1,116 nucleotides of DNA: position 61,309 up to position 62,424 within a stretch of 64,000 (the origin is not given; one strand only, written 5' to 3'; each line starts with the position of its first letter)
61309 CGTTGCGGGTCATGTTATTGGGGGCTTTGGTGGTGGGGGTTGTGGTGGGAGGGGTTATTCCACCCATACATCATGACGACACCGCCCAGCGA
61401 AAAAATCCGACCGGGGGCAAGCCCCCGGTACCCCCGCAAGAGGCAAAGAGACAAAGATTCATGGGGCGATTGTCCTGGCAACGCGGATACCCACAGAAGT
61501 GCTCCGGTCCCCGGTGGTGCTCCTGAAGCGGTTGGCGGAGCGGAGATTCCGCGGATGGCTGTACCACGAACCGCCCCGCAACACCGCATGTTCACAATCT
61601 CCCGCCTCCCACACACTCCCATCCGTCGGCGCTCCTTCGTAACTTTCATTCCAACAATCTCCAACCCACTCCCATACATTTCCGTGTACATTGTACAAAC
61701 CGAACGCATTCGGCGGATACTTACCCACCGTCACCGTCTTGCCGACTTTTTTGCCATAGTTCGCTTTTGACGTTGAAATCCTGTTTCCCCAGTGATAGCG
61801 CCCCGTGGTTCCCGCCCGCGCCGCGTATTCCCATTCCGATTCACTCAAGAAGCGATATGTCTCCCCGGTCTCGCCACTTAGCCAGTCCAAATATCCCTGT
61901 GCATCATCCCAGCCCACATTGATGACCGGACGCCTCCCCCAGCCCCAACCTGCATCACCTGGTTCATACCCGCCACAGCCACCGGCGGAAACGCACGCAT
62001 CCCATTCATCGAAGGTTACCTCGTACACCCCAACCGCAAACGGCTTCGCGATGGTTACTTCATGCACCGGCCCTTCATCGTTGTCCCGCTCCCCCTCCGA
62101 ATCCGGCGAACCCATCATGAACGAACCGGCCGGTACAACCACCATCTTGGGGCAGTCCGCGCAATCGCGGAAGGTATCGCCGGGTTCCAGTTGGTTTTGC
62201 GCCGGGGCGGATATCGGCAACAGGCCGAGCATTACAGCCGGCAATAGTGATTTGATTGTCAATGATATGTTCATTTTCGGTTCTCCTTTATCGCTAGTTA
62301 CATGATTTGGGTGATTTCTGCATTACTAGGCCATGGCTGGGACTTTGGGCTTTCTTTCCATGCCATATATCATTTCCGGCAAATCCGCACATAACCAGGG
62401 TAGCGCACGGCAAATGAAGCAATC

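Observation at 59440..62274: Complete diversity-generating retroelement with an unusual RT-then-TR layout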

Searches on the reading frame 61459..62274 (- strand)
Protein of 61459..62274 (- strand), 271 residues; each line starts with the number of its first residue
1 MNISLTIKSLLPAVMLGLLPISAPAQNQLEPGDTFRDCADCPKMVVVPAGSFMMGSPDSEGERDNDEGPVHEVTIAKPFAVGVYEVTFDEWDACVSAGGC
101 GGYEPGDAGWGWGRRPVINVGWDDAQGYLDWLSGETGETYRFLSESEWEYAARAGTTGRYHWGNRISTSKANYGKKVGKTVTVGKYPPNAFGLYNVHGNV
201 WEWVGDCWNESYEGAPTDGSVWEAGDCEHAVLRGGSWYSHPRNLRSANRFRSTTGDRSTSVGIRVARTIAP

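Call 5: search_protein_families(library=pfam, proteins=[window:61459-62274:-], max_evalue=0.01)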
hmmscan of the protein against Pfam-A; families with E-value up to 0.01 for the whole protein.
window:61459-62274:- (271 aa): 1 family
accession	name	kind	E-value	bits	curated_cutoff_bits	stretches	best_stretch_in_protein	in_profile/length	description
PF03781.23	FGE-sulfatase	-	1.1e-52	179.7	23.3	1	41-267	2-255/255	Sulfatase-modifying factor enzyme 1-like domain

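Call 6: search_protein_families(library=ncbifam, proteins=[window:61459-62274:-], max_evalue=0.01)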
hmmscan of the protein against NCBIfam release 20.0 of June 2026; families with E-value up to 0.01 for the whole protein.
window:61459-62274:- (271 aa): 8 families
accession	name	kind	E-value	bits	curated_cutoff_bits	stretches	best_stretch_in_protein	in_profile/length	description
NF051459.1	pyoverdine_PvdO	equivalog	1.7e-74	250.4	500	1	13-268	5-279/280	dihydropyoverdine dehydrogenase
TIGR03525.2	GldK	equivalog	3.3e-20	72.8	350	1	114-268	219-406/408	T9SS ring complex lipoprotein PorK/GldK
TIGR03440.2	egtB_TIGR03440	equivalog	1.5e-15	57.2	360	2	115-266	274-413/413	ergothioneine biosynthesis protein EgtB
NF041186.1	SenA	equivalog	2.2e-13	50.3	420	1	115-266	271-381/382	selenoneine synthase SenA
TIGR04344.1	ovoA_Nterm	equivalog_domain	3e-12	46.1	400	1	118-250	298-429/444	5-histidylcysteine sulfoxide synthase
TIGR03524.1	GldJ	equivalog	1.7e-06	27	458.2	1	180-208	337-365/559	gliding motility lipoprotein GldJ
TIGR03530.1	GldJ_short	equivalog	3.3e-06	26.3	382.9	1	166-208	277-317/396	gliding motility lipoprotein GldJ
TIGR02171.1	Fb_sc_TIGR02171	subfamily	0.00011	20.4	544.35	1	138-249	157-260/912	TIGR02171 family lipoprotein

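Call 9: search_solved_structures(query=window:61459-62274:-, max_evalue=0.001)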
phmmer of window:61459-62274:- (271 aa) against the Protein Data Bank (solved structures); distinct sequences matched with E-value up to 0.001: 23.
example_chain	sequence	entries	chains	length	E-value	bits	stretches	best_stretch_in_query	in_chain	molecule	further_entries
5hha_A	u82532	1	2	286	3.8e-66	226.8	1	28-268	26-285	PvdO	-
2aft_X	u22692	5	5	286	1.4e-20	77.2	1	115-267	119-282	Sulfatase modifying factor 1 | Sulfatase-modifying factor 1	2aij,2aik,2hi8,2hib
31dc_A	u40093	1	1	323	1.9e-20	76.8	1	115-267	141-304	Formylglycine-generating enzyme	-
2afy_X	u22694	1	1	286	4.8e-20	75.4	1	115-267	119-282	Sulfatase modifying factor 1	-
2aii_X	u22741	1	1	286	5e-20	75.4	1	115-267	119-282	Sulfatase modifying factor 1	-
1y1e_X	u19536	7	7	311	6.5e-20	75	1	115-267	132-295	C-alpha-formyglycine-generating enzyme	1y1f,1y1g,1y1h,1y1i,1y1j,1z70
5ssy_A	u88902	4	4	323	7.7e-20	74.7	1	115-267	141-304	Formylglycine-generating enzyme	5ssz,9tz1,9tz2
5ssx_A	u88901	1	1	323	2.2e-19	73.3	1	115-267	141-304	Formylglycine-generating enzyme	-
8aru_A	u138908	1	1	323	4.8e-19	72.1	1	115-267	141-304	Formylglycine-generating enzyme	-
5nxl_A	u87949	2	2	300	3.6e-18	69.3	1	104-251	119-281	Non-specific serine/threonine protein kinase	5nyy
6s07_A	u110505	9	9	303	4.1e-18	69.1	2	105-251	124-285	Formylglycine-generating enzyme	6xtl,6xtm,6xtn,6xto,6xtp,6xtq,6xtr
6muj_A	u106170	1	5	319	1.1e-16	64.4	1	111-266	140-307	Formylglycine-generating enzyme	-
2q17_A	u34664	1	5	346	1.3e-16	64.2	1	111-266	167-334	formylglycine generating enzyme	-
7spq_A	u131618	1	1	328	8.3e-15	58.2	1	114-268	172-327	Serine/threonine kinase ToxD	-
1y4j_A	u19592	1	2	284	1.9e-14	57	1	114-239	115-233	Sulfatase modifying factor 2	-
2y3c_A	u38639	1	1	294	4e-13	52.7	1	121-266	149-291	TREPONEMA DENTICOLA VARIABLE PROTEIN 1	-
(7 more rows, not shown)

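Call 33: find_homologous_proteins(query=window:61459-62274:-, max_evalue=1e-30)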
Query window:61459-62274:- (271 aa): 7885 proteins with E <= 1e-30 among 8000 candidates; the best 120 are listed.
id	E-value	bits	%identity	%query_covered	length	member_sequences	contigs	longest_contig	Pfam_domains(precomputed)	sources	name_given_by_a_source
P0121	2.8e-188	643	100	100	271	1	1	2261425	PF03781.23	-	-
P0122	3.4e-135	468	76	100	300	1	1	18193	PF03781.23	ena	-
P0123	1.7e-130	453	73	99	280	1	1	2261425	PF03781.23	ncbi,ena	-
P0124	3.4e-129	449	69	100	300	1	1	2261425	PF03781.23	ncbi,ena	-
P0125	8.7e-126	437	-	-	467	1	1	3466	PF03781.23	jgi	jgi:formylglycine-generating enzyme required for sulfatase activity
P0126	2.1e-119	416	71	89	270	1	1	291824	PF03781.23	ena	-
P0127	4.1e-119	416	69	96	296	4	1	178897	PF03781.23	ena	-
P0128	7.6e-119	415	56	89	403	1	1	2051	PF03781.23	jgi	jgi:formylglycine-generating enzyme required for sulfatase activity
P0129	1.5e-118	414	69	96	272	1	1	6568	PF03781.23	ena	-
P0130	4.2e-117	409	68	90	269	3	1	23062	PF03781.23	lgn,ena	-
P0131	6.4e-116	405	63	99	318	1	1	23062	PF03781.23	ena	-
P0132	2.7e-115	403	68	100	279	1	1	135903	PF03781.23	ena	-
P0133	2.9e-115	403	69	92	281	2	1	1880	PF03781.23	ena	-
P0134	1.5e-114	401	64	100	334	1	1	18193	PF03781.23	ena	-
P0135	5.0e-114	399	70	90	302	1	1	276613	PF03781.23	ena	-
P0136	4.4e-113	396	71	89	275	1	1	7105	PF03781.23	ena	-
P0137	5.2e-113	396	62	89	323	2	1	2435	PF03781.23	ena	-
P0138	8.1e-113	395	50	99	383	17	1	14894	PF03781.23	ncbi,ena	-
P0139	1.1e-110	388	58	87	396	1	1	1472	PF03781.23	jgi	jgi:formylglycine-generating enzyme required for sulfatase activity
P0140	2.0e-109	384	54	88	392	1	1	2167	PF03781.23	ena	-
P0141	4.6e-109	383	68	91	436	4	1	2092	PF03781.23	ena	-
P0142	2.5e-105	370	67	90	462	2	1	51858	PF03781.23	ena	-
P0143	3.9e-105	370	63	97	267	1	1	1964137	PF03781.23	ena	-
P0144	4.4e-105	369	66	89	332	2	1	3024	PF03781.23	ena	-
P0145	4.4e-105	369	-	-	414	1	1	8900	PF03781.23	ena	-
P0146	5.9e-105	369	71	83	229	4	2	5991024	PF03781.23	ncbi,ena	-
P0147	4.0e-104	366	67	89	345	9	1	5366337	PF03781.23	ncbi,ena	-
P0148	4.7e-103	363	64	89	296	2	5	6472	PF03781.23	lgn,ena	-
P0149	6.4e-103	362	64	89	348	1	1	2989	PF03781.23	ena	-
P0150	7.4e-103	362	64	94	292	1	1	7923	PF03781.23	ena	-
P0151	1.7e-102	361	65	90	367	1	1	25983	PF08823.17,PF03781.23,PF01471.24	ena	-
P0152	2.9e-102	360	65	88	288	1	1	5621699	PF03781.23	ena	-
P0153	3.5e-102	360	61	94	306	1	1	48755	PF03781.23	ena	-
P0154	4.8e-102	360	61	98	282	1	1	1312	PF03781.23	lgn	-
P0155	6.6e-102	359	62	93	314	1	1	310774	PF03781.23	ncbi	-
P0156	1.2e-101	358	62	98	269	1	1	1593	PF03781.23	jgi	-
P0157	1.3e-101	358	67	87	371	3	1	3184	PF03781.23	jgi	-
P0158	2.4e-101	357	65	90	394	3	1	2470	PF03781.23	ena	-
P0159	3.0e-101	357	-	-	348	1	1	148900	PF03781.23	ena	-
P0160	3.2e-101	357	64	90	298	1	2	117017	PF03781.23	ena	-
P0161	3.5e-101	357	64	89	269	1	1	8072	PF03781.23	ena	-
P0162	3.7e-101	357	59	100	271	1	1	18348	PF03781.23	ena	-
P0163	4.0e-101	357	60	93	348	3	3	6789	PF00536.38,PF03781.23,PF07647.25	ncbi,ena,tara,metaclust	tara:strand:+ start:136 stop:1182 length:1047 start_codon:yes stop_codon:yes gene_type:complete|meta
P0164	5.0e-101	356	62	94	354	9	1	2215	PF03781.23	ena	-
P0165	5.8e-101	356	63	92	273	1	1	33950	PF03781.23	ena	-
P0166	1.3e-100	355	60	98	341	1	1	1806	PF03781.23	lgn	-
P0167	1.4e-100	355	63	94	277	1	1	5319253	PF03781.23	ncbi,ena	-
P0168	2.3e-100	354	62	91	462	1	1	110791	PF03781.23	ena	-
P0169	2.6e-100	354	66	89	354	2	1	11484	PF03781.23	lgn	-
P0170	3.3e-100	353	62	94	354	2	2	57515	PF03781.23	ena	-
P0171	4.1e-100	353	63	90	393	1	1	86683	PF03781.23,PF08239.18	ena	-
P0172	4.1e-100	353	60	98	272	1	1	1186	PF03781.23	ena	-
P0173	4.1e-100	353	61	100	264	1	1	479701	PF03781.23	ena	-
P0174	4.5e-100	353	62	95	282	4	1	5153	PF03781.23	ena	-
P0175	4.7e-100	353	65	87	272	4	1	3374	PF03781.23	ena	-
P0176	5.0e-100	353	61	94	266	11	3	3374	PF03781.23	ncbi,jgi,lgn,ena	-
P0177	6.9e-100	352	64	89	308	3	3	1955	PF03781.23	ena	-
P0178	9.0e-100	352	66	90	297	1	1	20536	PF03781.23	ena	-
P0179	1.1e-99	352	61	95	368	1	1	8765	PF03781.23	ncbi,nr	ncbi:MAG: SUMF1/EgtB/PvdO family nonheme iron enzyme [Gammaproteobacteria bacterium]|nr:SUMF1/EgtB/P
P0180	1.6e-99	351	61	94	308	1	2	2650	PF03781.23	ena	-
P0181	1.7e-99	351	61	97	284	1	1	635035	PF03781.23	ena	-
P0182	1.8e-99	351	58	99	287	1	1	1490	PF03781.23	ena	-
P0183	2.5e-99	351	-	-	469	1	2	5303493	PF03781.23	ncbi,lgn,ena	-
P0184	2.7e-99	350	61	93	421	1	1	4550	PF03781.23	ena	-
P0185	2.8e-99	350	63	96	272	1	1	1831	PF03781.23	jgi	-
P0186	3.0e-99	350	64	89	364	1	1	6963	PF03781.23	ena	-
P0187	3.1e-99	350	61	93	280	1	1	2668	PF03781.23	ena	-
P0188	3.1e-99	350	63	94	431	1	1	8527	PF03781.23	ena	-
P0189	3.3e-99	350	64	91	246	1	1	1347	PF03781.23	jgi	-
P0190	3.3e-99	350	59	98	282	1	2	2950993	PF03781.23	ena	-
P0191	4.1e-99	350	62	96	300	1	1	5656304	PF03781.23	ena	-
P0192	4.9e-99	350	65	89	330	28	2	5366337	PF03781.23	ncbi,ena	-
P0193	5.3e-99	350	59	97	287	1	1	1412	PF03781.23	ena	-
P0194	6.4e-99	349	65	89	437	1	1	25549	PF00656.28,PF03781.23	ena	-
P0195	6.7e-99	349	65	87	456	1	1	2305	PF13827.12,PF03781.23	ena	-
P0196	7.1e-99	349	62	92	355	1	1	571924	PF03781.23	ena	-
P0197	9.0e-99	349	61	90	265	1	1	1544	PF03781.23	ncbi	-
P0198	1.3e-98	348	61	94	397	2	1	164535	PF03781.23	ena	-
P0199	1.3e-98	348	60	95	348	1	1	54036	PF03781.23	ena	-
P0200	1.8e-98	348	62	94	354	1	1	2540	PF03781.23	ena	-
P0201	1.9e-98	348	62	90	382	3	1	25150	PF03781.23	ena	-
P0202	2.1e-98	348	63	89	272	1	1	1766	PF03781.23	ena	-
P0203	2.1e-98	348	65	89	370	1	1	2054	PF03781.23,PF08238.19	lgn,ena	-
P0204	3.2e-98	347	-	-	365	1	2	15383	PF03781.23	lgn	-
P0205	3.4e-98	347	64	89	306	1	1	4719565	PF03781.23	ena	-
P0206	4.7e-98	346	61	95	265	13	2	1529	PF03781.23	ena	-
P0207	4.8e-98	346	60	95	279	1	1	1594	PF03781.23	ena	-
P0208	5.0e-98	346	60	99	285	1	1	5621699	PF03781.23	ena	-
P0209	5.7e-98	346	61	94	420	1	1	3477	PF03781.23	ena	-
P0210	6.0e-98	346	59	100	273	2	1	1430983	PF03781.23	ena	-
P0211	6.4e-98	346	63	88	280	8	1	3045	PF03781.23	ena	-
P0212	6.9e-98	346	62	97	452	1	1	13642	PF03781.23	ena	-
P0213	7.2e-98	346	62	90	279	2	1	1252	PF03781.23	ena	-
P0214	7.9e-98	346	64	87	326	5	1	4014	PF03781.23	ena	-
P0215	8.1e-98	346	60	97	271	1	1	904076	PF03781.23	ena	-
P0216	8.4e-98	346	63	89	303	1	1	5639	PF03781.23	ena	-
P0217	1.3e-97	345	60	94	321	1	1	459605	PF03781.23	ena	-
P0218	1.6e-97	345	60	93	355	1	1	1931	PF03781.23,PF01471.24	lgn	-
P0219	1.8e-97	345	65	88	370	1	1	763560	PF03781.23,PF08238.19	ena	-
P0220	1.8e-97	344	60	95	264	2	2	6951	PF03781.23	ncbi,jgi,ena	jgi:formylglycine-generating enzyme required for sulfatase activity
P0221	1.9e-97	344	-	-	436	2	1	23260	PF03781.23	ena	-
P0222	2.0e-97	344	61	94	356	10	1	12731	PF03781.23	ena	-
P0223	2.1e-97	344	61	94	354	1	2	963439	PF03781.23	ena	-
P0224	2.3e-97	344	58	100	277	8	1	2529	PF03781.23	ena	-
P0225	2.4e-97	344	62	91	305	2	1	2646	PF03781.23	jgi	-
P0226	2.4e-97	344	58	100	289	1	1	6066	PF03781.23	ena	-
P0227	3.5e-97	344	61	96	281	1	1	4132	PF03781.23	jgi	-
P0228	3.7e-97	343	58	99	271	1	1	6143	PF03781.23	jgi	-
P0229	3.9e-97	343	58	100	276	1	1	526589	PF03781.23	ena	-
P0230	4.1e-97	343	63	89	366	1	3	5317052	PF03781.23,PF01471.24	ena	-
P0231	4.9e-97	343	60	94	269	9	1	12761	PF03781.23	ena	-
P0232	5.4e-97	343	61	94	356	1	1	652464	PF03781.23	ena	-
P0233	5.7e-97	343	59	96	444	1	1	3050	PF03781.23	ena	-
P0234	6.4e-97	343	58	97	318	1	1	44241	PF03781.23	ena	-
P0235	6.6e-97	343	62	87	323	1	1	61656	PF03781.23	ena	-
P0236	6.7e-97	343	61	96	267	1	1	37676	PF03781.23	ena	-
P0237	7.2e-97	343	61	90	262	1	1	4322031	PF03781.23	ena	-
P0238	7.7e-97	342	63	91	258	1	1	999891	PF03781.23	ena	-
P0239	8.1e-97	342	60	96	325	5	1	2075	PF03781.23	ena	-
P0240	8.7e-97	342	64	89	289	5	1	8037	PF03781.23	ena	-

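Call 34: find_encoding_contigs(protein=P0123, flank=6000, max_places=3)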
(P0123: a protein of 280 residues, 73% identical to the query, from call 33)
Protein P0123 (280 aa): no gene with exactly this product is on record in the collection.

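Call 35: find_encoding_contigs(protein=P0124, flank=6000, max_places=3)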
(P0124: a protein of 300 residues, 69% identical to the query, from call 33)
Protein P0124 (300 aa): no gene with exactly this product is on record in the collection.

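Call 38: find_related_loci(query=P0124, collection=genome_contigs, flank=6000)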
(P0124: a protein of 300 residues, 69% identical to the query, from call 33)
Query P0124 (300 aa) in genome_contigs; peptide patterns used: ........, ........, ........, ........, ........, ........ (x = any residue, [..] = any of these).
249 stretches matched a pattern; 235 encode a relative of the query (tblastn E <= 1e-3); the best 80 are kept; 80 distinct loci.
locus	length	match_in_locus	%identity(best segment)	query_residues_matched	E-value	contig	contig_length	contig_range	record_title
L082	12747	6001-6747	59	32-298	2e-97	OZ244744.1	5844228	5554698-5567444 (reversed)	MAG: Candidatus Latescibacterota bacterium isolate aa5cf8e5-2ee9-4ccc-9d1f-80a1aaad70af genome assembly, chromosome: 1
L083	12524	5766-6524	56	27-297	3e-95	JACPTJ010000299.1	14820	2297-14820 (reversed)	MAG: Betaproteobacteria bacterium isolate NC_groundwater_729_Ag_S-0.65um_62_13 S37_SO-6_scaffold_383447, whole genome sh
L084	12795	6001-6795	56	16-298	6e-95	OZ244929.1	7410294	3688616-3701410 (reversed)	MAG: Spirochaetia bacterium isolate 8068e3ae-2514-4771-9ed6-15a7f5772894 genome assembly, chromosome: 1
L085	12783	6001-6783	55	28-298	9e-92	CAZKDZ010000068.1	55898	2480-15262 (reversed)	MAG TPA_asm: uncultured bacterium isolate SRP338948_co1_137 genome assembly, contig: k141_460782, whole genome shotgun s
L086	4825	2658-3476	54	17-298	3e-90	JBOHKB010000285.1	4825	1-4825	MAG: Propylenella sp. isolate SC-S_metawrap_bin.43 k127_2259138, whole genome shotgun sequence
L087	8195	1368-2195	51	3-297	7e-90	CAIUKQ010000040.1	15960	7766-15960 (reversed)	MAG: uncultured beta proteobacterium isolate Kiruna2_bin-4101 genome assembly, contig: bin-4101:040/514, whole genome sh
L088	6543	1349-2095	55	32-298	4e-86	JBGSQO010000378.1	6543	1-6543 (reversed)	MAG: Filomicrobium sp. isolate JTS-AC333 k141_3676179, whole genome shotgun sequence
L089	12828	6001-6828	52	14-298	5e-85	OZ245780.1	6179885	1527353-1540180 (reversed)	MAG: Methyloligellaceae bacterium isolate e8f213a8-9c07-40cb-8a79-f3adc64ccac1 genome assembly, chromosome: 1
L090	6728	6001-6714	55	20-278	2e-84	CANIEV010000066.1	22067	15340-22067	MAG: Betaproteobacteria bacterium isolate RH-14apr17-109 genome assembly, contig: RH-14apr17-C5749, whole genome shotgun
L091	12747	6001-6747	53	28-298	6e-84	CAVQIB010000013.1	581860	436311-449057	MAG: uncultured Alphaproteobacteria bacterium isolate MFD09730.bin.2.110 genome assembly, contig: contig_31804, whole ge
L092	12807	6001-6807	48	7-299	8e-83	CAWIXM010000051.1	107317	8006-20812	MAG: uncultured Alphaproteobacteria bacterium isolate MFD05684.bin.2.286 genome assembly, contig: contig_62690, whole ge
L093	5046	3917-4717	48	9-299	4e-81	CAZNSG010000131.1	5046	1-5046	MAG TPA_asm: uncultured Hyphomicrobiales bacterium isolate binchicken_co165_40 genome assembly, contig: k141_1739487, wh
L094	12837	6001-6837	47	5-299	3e-81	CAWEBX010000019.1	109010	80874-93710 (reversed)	MAG: uncultured archaeon isolate MFD00392.bin.2.237 genome assembly, contig: contig_416, whole genome shotgun sequence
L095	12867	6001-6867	47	2-299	4e-81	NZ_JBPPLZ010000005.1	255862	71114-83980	MAG: Nitrobacter sp. isolate MAG1 NODE_160_length_255862_cov_63.149545, whole genome shotgun sequence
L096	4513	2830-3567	54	28-297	3e-81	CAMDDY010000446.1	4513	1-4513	MAG: Bordetella parapertussis isolate MaH-09apr19-209 genome assembly, contig: MaH-09apr19-C45506, whole genome shotgun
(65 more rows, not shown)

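Call 39: list_cluster_members(proteins=[P0123, P0124])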
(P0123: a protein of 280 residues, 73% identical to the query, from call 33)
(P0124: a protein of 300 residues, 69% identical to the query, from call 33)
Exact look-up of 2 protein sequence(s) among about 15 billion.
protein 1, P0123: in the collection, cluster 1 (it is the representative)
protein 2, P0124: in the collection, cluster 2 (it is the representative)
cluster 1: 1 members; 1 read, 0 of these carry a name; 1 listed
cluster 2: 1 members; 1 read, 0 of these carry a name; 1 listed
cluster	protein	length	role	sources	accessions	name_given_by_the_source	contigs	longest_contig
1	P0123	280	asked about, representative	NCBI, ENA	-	-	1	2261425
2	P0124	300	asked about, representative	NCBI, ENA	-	-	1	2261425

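Call 57: search_protein_families(library=phrogs, proteins=[window:61459-62274:-], max_evalue=0.001)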
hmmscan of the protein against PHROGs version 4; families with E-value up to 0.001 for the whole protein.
window:61459-62274:- (271 aa): 1 family
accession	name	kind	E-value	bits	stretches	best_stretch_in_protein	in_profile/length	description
phrog_18508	-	other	4.1e-52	178.1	1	43-269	18-264/266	kinase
